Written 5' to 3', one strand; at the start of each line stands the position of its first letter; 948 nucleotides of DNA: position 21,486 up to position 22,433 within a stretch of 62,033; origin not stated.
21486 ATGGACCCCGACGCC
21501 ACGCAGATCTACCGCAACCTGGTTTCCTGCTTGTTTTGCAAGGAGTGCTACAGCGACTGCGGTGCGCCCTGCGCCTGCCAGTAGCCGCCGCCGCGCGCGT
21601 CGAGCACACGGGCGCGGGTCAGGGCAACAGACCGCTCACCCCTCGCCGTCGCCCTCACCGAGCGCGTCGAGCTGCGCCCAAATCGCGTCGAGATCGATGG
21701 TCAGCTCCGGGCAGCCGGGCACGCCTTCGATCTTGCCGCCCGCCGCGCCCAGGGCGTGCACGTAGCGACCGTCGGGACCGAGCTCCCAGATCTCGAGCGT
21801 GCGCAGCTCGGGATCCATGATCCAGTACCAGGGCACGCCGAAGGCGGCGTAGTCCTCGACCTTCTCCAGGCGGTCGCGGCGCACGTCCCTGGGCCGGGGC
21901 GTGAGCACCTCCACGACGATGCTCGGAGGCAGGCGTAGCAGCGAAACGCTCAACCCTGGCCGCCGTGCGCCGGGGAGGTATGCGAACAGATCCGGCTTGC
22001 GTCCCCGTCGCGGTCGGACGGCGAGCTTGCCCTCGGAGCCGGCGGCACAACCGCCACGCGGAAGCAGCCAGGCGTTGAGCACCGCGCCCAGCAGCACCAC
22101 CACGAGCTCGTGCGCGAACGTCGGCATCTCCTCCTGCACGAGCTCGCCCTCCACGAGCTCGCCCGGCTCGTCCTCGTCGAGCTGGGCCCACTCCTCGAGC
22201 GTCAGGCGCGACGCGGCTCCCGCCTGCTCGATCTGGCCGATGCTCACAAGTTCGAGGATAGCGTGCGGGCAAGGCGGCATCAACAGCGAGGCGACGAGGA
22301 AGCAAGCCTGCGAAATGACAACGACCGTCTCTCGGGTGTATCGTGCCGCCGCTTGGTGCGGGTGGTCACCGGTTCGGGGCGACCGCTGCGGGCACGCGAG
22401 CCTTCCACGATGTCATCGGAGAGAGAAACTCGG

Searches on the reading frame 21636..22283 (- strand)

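Call 35: search_protein_families(library=pfam, proteins=[window:21636-22283:-], max_evalue=0.01)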
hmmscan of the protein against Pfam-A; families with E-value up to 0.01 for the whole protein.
window:21636-22283:- (215 aa): 1 family
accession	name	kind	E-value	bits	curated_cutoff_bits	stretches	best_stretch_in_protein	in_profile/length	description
PF05685.18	Uma2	-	1.1e-23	84.1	27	1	31-197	3-170/172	Putative restriction endonuclease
